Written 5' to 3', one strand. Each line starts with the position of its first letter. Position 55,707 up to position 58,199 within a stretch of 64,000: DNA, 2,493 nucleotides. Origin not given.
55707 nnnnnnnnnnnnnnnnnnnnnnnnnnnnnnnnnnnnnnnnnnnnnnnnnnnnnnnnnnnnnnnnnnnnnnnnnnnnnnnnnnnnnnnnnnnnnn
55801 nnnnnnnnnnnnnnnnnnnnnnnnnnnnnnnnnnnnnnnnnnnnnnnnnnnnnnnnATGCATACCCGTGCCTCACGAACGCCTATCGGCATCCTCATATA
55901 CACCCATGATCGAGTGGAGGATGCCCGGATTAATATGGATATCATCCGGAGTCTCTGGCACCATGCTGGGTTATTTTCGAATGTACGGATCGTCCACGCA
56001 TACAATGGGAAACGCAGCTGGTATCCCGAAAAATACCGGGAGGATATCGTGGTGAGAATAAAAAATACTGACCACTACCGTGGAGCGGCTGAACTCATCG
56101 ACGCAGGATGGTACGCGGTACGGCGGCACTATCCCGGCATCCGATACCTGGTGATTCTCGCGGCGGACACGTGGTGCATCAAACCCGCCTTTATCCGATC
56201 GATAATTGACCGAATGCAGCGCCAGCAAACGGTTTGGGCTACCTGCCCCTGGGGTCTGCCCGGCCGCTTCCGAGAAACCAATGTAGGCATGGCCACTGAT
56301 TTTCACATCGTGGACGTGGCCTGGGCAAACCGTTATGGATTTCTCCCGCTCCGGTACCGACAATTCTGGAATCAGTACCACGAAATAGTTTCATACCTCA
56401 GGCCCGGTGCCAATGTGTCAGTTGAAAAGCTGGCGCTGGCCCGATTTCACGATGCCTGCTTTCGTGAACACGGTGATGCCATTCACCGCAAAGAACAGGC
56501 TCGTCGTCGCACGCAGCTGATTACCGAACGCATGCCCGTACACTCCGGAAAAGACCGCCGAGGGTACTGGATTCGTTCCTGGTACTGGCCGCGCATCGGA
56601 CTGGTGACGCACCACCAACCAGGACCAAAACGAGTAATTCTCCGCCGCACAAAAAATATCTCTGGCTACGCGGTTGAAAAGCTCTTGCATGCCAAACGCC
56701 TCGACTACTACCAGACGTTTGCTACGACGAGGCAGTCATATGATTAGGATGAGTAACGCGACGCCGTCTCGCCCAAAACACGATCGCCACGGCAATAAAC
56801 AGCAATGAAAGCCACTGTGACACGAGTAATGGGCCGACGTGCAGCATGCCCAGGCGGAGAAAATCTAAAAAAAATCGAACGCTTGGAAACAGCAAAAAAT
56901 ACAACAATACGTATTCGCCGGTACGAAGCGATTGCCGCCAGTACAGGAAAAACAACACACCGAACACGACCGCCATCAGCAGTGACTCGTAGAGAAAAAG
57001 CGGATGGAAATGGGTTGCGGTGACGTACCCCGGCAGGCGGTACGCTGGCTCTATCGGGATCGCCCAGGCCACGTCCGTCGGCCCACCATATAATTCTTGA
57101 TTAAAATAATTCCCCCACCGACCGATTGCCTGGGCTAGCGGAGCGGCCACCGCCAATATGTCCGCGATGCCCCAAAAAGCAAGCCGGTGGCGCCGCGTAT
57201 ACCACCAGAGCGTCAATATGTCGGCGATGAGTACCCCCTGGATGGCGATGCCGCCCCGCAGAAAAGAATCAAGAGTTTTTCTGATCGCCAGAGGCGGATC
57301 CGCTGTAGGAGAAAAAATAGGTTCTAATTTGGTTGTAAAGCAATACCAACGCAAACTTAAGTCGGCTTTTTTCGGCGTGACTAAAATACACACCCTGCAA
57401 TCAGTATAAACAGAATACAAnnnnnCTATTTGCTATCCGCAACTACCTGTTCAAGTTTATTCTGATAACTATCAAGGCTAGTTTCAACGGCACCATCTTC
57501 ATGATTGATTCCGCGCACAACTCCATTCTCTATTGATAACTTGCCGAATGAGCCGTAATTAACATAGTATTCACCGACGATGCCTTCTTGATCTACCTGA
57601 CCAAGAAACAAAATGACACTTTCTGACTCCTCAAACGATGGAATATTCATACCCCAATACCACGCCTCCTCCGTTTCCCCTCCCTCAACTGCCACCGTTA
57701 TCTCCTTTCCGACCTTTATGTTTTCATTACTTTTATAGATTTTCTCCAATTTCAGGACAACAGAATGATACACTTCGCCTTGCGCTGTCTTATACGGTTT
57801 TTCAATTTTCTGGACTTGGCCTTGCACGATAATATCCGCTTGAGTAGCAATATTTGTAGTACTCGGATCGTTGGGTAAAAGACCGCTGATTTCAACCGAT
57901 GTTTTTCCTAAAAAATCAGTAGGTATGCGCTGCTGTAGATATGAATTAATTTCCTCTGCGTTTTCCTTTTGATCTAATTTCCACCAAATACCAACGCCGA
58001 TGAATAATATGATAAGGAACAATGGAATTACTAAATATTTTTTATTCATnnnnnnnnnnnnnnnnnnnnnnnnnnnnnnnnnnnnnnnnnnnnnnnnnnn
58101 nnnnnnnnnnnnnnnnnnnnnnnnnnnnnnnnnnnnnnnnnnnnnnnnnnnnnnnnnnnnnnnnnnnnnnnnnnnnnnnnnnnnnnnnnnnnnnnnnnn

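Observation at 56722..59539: lgt split/duplicated around a low-GC island: 197-bp perfectly identical cores flank a metzincin-like protease gene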

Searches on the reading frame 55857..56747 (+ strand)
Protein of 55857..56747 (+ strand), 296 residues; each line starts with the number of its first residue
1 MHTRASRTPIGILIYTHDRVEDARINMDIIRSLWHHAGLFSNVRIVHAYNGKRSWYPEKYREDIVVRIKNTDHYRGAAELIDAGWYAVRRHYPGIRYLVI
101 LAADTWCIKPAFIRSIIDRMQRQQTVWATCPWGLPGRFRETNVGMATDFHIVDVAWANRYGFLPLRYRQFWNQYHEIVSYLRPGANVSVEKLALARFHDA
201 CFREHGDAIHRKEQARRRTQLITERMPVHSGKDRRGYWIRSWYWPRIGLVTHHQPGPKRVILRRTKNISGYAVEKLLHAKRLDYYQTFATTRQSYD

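Call 6: search_protein_families(library=pfam, proteins=[window:55857-56747:+], max_evalue=0.01)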
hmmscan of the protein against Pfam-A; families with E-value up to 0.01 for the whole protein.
window:55857-56747:+ (296 aa): 1 family
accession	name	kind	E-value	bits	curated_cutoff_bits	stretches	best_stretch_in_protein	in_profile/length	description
PF12804.13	NTP_transf_3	-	0.0049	17.5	27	1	40-128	39-120/160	MobA-like NTP transferase domain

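Call 61: search_protein_families(library=ncbifam, proteins=[window:55857-56747:+], max_evalue=0.01)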
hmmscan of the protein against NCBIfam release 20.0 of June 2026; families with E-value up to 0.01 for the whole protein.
window:55857-56747:+ (296 aa): 0 families

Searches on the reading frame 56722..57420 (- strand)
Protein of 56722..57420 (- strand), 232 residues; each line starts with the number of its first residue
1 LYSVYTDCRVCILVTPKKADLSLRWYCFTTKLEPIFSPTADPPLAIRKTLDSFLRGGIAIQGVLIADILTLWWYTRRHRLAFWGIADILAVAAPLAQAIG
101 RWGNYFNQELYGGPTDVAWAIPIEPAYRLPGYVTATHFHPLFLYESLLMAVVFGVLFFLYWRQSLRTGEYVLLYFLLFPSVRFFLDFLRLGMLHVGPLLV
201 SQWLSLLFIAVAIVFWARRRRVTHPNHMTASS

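Call 6: search_protein_families(library=pfam, proteins=[window:56722-57420:-], max_evalue=0.01)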
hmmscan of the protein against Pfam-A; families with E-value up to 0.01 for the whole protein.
window:56722-57420:- (232 aa): 1 family
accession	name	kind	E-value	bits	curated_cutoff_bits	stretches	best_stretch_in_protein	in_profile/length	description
PF01790.23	LGT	-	2.7e-43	148.5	24.9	1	53-217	79-239/240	Prolipoprotein diacylglyceryl transferase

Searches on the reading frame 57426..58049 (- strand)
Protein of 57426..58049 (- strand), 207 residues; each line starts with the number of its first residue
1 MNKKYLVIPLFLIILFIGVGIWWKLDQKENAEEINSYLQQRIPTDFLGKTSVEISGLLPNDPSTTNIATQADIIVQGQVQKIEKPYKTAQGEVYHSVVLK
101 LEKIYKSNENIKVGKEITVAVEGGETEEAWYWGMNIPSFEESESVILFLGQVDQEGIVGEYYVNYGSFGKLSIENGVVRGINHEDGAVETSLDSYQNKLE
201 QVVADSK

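Call 6: search_protein_families(library=pfam, proteins=[window:57426-58049:-], max_evalue=0.01)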
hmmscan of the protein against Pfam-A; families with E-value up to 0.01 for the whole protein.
window:57426-58049:- (207 aa): 1 family
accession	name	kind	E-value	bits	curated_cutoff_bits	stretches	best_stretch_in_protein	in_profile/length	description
PF13567.11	DUF4131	-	0.0013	18.9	31.6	0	53-133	68-121/165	Domain of unknown function (DUF4131)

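Call 44: find_homologous_proteins(query=window:57426-58049:-, max_evalue=0.001)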
Query window:57426-58049:- (207 aa): 2 proteins with E <= 0.001 among 190 candidates.
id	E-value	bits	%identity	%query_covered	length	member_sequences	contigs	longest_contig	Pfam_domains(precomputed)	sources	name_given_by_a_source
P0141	4.7e-130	449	100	100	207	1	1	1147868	-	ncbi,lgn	ncbi:MAG: hypothetical protein ACOYUK_04780 [Patescibacteria group bacterium]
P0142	6.2e-63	230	51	98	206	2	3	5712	-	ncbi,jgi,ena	-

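Call 55: predict_structure(alignment_id=A3)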
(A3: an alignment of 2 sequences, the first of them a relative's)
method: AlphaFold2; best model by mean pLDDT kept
length: 207 residues; sequences in the alignment: 2
mean_pLDDT: 62.8   pTM: 0.61
mean pLDDT of the five models: 62.8, 62.5, 59.1, 57.8, 48.6
residues with pLDDT >= 90: 19; 70-90: 83; 50-70: 27; < 50: 78
segments of 3 or more residues with pLDDT < 50: 1-60, 124-136, 183-185
pLDDT, mean of each block of 10 residues (from residue 1): 38 35 34 37 34 40 58 88 79 83 87 91 51 48 84 76 65 77 56 84 77
secondary structure, 60 per line:
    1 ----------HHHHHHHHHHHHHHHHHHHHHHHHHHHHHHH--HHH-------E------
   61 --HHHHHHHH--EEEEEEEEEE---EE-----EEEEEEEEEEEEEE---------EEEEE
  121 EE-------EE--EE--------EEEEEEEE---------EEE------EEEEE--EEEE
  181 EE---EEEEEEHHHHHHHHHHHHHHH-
elements in order: H11-41 H63-70 E73-82 E93-106 E116-122 E144-151 E161-163 E170-174 E177-182 E186-191 H192-206
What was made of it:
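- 57426..58049 (-): Cargo gene 2: conserved partner (207 aa, N-terminal transmembrane helix, no cysteine). Belongs to no known family. Its predicted core resembles TIMP/NTR-type OB folds. AF2 model pLDDT 62.8 (call 55).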

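Call 61: search_protein_families(library=ncbifam, proteins=[window:57426-58049:-], max_evalue=0.01)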
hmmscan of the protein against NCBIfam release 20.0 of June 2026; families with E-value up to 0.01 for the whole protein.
window:57426-58049:- (207 aa): 0 families

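Call 64: fold_search(model_id=the predicted structure, library=pdb)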
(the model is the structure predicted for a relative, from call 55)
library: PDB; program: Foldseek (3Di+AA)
matches with E <= 10: 1065; with E <= 0.001: 12
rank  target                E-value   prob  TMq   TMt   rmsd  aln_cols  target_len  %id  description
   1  1jb3                  1.6e-04  1.00  0.41  0.63   5.2       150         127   11  The Laminin-Binding Domain of Agrin is structurally related to N-TIMP-1 (released 2001-08-08)
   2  9sop_A                2.1e-04  1.00  0.35  0.40   5.0       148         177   11  Tissue inhibitor of metalloproteinase-1 (TIMP-1) (released 2025-09-24)
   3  6xzu_B                2.2e-04  1.00  0.32  0.43   5.3       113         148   10  Complex of C-terminal domain of murine complement C3b with the hC3Nb3 nanobody (released 2020-08-12)
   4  1uap_MODEL_1_A        3.5e-04  1.00  0.40  0.59   5.6       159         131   12  NMR structure of the NTR domain from human PCOLCE1 (released 2003-07-15)
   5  1jc7                  3.9e-04  1.00  0.40  0.61   4.9       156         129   10  The Laminin-Binding Domain of Agrin is Structurally Related to N-TIMP-1 (released 2001-08-08)
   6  5fob_B                4.9e-04  1.00  0.43  0.11   6.4       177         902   10  Crystal Structure of Human Complement C3b in complex with Smallpox Inhibitor of Complement (SPICE) (released 2016-04-06)
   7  1pxu                  5.2e-04  1.00  0.41  0.61   4.8       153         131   11  Crystal structure of chicken NtA from a eukaryotic source at 2.2A resolution (released 2004-06-29)
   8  3i70                  5.9e-04  1.00  0.41  0.63   5.2       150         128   11  Long-wavelength structure of NtA (released 2010-03-02)
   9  5jpm_C                5.9e-04  1.00  0.40  0.30   6.3       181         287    8  Structure of the complex of human complement C4 with MASP-2 rebuilt using iMDFF (released 2016-08-10)
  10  6n9d_B                6.6e-04  1.00  0.31  0.36   5.5       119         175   16  Complex of tissue inhibitor of metalloproteinases-1 (TIMP-1) mutant (L34G/L133P/L151C/G154A) with matrix metalloprotei (released 2019-05-15)
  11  9soq_A                7.0e-04  1.00  0.35  0.39   5.6       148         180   11  Tissue inhibitor of Metalloproteinase 1 (TIMP-1) (released 2025-09-24)
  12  2e2d_C                9.4e-04  1.00  0.38  0.43   5.8       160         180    9  Flexibility and variability of TIMP binding: X-ray structure of the complex between collagenase-3/MMP-13 and TIMP-2 (released 2007-03-13)
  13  2qki_C                1.4e-03  1.00  0.38  0.28   6.5       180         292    9  Human C3c in complex with the inhibitor compstatin (released 2007-08-14)
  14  7s7l_B                1.6e-03  1.00  0.36  0.42   5.8       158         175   10  Complex of tissue inhibitor of metalloproteinases-1 (TIMP-1) mutant (L34G/M66S/E67Y/L133N/S155L) with matrix metallopr (released 2022-03-16)
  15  3fhw_A                1.7e-03  1.00  0.29  0.55   6.1       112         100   10  Crystal structure of the protein priB from Bordetella parapertussis. Northeast Structural Genomics Consortium target B (released 2008-12-30)
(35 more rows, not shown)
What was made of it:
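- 57426..58049 (-): Foldseek PDB hits to agrin NtA, TIMP-1 and the PCOLCE NTR domain at E 1.6e-4 to 1e-3 (call 64).
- Closest known: Metzincin protease with an adjacent proteinaceous inhibitor. Same: The predicted fold of that protein resembles TIMP/NTR OB folds (call 64).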

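Call 75: search_protein_representatives(protein=window:57426-58049:-)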
Query: 207 residues. Proteins with E-value up to 0.001 (for the whole library): 40; up to 1e-10: 12; up to 1e-30: 3. The best 40 are listed.
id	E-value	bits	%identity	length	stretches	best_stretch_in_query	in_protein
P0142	2.0e-63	229.9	52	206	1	5-205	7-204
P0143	8.4e-37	143.0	45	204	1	7-203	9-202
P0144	1.7e-35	138.8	40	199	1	6-202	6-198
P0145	1.1e-26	110.0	35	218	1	16-202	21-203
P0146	1.3e-25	106.4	36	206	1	27-204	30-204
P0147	8.6e-23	97.3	28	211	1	12-202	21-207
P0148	2.8e-22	95.6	36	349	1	3-203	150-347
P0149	5.3e-21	91.4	30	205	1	3-203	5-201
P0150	3.0e-20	89.0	30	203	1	6-203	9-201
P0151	1.8e-18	83.2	32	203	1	13-202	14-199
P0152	3.0e-17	79.2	35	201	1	10-203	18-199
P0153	4.5e-17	78.6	30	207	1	6-203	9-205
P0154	3.8e-08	49.5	27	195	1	2-187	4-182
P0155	1.3e-07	47.8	34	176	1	63-179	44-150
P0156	2.6e-06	43.5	34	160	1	60-177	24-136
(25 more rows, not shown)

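Call 77: search_protein_families(library=pfam, alignment_id=A6, max_evalue=0.01)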
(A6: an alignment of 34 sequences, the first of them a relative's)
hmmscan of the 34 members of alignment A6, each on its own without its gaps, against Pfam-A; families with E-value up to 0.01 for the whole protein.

A. member 1, P0141 (207 aa): 1 family
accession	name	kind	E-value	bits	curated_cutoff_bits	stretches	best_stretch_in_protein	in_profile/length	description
PF13567.11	DUF4131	-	0.0013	18.9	31.6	0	53-133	68-121/165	Domain of unknown function (DUF4131)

B. families by the number of members that match (of 34 scanned): 4 families
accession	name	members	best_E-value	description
PF12098.13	DUF3574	1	2.7e-06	Protein of unknown function (DUF3574)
PF13567.11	DUF4131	1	0.0013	Domain of unknown function (DUF4131)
PF24353.1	DUF7513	1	0.0065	Domain of unknown function (DUF7513)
PF00753.33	Lactamase_B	1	0.0072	Metallo-beta-lactamase superfamily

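Call 78: search_solved_structures(query=A6, max_evalue=10)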
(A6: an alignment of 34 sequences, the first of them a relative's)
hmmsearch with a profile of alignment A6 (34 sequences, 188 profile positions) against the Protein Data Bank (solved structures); distinct sequences matched with E-value up to 10: 4.
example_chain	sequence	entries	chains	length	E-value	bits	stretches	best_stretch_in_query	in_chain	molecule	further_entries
9r33_A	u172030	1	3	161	0.31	13.8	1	35-114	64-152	OmamC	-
3h0g_H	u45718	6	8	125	0.35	13.7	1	42-84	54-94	DNA-directed RNA polymerases I, II, and III subunit RPABC3 | RNA polymerase II subunit Rpb8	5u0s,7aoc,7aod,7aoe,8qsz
3eey_A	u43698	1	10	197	0.55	13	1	106-150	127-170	Putative rRNA methylase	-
1xw8_A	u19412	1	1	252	1.7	11.4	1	33-78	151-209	UPF0271 protein ybgL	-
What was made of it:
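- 57426..58049 (-): No Pfam or PDB sequence match (calls 77, 78).
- On TIMP / NTR module: The protein has no cysteine and no sequence match (calls 77, 78).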

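Call 82: find_related_loci(query=A5, collection=viral_contigs, flank=5000)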
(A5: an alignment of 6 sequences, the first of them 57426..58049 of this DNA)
Query A5 (207 aa) in viral_contigs; peptide patterns used: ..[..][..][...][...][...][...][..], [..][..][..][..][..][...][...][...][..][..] (x = any residue, [..] = any of these).
72 stretches matched a pattern, but none encodes a relative of the query by tblastn (E <= 1e-3).
